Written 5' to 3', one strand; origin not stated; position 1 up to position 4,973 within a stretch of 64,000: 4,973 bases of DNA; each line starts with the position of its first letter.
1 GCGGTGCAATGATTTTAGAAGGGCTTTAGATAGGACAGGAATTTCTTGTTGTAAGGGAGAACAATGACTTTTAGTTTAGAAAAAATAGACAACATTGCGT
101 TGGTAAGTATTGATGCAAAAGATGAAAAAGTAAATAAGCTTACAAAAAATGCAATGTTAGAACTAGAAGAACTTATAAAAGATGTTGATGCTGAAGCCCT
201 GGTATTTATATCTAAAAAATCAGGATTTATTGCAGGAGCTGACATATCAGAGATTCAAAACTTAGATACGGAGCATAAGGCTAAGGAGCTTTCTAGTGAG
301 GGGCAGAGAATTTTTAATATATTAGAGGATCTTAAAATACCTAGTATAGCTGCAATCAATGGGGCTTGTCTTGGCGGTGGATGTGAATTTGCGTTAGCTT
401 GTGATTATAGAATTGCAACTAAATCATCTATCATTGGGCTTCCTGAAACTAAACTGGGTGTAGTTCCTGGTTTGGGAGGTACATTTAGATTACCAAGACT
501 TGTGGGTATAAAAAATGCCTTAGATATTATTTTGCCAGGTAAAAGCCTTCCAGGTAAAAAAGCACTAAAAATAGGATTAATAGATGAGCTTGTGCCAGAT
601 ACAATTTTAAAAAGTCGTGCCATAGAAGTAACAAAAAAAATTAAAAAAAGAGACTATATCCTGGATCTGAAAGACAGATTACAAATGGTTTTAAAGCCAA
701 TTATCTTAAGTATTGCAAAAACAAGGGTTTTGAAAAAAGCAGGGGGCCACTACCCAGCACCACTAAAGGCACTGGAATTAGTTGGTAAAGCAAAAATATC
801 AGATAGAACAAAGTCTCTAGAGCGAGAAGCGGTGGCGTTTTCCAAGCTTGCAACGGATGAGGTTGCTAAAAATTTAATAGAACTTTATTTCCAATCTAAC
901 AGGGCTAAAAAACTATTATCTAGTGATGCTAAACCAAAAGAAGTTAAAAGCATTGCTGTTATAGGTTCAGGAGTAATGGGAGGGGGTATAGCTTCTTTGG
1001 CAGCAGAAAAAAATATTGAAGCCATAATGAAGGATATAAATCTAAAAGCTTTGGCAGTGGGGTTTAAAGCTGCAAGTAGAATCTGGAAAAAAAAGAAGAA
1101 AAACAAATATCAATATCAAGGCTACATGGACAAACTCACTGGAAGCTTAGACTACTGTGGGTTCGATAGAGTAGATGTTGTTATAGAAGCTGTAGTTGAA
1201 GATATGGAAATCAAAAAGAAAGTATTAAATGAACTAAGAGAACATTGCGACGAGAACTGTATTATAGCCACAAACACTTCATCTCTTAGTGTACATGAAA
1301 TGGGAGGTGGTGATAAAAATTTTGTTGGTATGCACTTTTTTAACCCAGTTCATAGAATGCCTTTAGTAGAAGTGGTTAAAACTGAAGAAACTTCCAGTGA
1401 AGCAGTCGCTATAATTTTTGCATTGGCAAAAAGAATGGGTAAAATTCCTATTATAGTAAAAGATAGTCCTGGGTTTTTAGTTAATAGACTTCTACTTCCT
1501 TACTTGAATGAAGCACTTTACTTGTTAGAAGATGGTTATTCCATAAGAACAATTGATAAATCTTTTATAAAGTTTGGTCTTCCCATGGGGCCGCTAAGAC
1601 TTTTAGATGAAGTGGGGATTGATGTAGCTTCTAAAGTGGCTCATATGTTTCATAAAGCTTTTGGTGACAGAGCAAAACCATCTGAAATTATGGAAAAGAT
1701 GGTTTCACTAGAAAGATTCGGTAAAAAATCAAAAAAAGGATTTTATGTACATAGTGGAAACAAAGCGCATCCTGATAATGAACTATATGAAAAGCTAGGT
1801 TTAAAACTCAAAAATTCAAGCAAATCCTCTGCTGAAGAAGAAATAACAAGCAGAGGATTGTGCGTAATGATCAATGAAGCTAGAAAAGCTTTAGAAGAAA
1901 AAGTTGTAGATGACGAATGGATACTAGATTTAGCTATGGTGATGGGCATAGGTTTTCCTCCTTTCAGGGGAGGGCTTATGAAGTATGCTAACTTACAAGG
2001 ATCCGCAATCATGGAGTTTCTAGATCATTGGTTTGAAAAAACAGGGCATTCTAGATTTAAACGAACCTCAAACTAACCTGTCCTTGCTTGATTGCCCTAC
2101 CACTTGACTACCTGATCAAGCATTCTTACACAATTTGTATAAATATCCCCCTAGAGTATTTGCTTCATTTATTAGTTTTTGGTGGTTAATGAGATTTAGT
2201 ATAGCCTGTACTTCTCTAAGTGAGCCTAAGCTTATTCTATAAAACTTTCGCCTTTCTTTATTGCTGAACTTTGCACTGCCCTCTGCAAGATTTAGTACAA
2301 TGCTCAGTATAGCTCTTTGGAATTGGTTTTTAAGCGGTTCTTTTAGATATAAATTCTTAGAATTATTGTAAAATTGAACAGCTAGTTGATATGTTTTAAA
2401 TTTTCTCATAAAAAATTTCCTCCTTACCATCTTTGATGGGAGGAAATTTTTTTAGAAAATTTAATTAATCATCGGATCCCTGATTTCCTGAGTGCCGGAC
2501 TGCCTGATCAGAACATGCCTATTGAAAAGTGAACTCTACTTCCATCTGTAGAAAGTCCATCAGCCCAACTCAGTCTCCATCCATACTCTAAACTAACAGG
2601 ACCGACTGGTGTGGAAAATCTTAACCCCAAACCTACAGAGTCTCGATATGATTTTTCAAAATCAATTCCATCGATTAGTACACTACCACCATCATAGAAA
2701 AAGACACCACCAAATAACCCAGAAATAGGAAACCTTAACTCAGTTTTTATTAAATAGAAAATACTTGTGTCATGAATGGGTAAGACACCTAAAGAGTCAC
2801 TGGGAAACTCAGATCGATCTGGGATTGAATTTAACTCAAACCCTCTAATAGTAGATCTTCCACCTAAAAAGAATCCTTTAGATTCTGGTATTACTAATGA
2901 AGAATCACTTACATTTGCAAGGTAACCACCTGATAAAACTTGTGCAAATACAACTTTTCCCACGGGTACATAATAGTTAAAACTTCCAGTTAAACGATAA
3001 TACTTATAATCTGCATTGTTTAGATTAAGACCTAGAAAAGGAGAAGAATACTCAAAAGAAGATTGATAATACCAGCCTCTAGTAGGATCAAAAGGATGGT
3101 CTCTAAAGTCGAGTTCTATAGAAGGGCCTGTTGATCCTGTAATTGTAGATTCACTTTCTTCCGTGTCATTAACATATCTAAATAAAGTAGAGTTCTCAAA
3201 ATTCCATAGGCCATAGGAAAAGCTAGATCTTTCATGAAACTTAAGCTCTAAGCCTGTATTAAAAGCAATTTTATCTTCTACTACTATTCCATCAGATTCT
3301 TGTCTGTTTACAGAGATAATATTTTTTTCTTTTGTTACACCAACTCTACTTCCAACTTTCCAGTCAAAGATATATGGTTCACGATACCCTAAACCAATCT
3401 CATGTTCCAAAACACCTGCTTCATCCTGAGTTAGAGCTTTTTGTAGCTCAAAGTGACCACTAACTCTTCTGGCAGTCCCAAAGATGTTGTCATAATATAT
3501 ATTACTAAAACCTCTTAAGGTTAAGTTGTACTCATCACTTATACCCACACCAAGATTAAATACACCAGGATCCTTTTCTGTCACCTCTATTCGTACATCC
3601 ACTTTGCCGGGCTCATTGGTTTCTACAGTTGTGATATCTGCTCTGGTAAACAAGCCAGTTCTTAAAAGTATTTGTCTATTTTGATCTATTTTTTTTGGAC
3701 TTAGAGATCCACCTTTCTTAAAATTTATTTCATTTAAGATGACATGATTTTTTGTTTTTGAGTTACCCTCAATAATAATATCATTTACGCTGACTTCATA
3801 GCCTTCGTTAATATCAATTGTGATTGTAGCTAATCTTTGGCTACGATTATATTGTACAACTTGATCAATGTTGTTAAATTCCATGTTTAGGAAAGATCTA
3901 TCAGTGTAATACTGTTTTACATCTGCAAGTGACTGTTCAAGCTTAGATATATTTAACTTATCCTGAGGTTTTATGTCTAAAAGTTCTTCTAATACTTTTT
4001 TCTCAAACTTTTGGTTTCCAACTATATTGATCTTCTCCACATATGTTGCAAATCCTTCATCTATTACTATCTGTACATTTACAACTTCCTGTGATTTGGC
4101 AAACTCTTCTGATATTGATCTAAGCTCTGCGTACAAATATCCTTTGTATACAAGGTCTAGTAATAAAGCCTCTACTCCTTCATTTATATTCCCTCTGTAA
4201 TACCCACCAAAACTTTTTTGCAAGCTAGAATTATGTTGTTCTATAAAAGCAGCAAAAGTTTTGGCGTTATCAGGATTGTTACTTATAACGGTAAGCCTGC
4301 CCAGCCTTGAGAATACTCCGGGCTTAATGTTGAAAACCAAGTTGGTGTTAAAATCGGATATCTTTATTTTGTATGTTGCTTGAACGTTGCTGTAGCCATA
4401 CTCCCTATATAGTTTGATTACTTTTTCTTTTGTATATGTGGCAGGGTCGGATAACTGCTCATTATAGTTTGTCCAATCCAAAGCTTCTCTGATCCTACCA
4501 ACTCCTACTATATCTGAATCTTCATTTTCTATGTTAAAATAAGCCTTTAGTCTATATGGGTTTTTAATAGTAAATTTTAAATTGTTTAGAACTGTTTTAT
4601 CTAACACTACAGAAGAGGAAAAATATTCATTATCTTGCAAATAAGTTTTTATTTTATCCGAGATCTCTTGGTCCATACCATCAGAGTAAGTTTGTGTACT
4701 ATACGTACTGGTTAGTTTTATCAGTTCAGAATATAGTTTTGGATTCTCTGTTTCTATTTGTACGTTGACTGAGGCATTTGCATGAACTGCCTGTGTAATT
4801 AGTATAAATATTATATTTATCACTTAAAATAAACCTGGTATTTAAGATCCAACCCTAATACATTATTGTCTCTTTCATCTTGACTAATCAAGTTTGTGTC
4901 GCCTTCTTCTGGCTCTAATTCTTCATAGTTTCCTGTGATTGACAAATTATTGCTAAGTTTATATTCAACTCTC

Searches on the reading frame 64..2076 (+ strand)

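Call 65: search_protein_families(library=pfam, proteins=[window:64-2076:+], max_evalue=0.000001)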
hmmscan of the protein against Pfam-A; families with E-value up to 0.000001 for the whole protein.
window:64-2076:+ (670 aa): 4 families
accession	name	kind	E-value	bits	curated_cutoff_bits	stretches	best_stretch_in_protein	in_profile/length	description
PF02737.24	3HCDH_N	-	4.7e-51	173.7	22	1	297-467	2-179/180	3-hydroxyacyl-CoA dehydrogenase, NAD binding domain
PF00378.25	ECH_1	-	1.7e-39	136.1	27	1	10-197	5-196/251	Enoyl-CoA hydratase/isomerase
PF00725.27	3HCDH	-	1.3e-32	112.7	22.1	1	470-561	1-95/97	3-hydroxyacyl-CoA dehydrogenase, C-terminal domain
PF16113.10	ECH_2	-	1.5e-23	84.3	27.2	1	20-185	9-180/335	Enoyl-CoA hydratase/isomerase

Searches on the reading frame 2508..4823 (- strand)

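Call 41: search_protein_families(library=pfam, proteins=[window:2508-4823:-], max_evalue=0.001)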
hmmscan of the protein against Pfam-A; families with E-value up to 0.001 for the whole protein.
window:2508-4823:- (771 aa): 2 families
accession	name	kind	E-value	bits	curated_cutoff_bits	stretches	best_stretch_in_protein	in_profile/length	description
PF01103.29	Omp85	-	2.5e-37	129.6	24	1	446-769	1-322/325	Omp85 superfamily domain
PF07244.20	POTRA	-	6.4e-31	107.3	21.3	2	345-417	2-79/79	Surface antigen variable number repeat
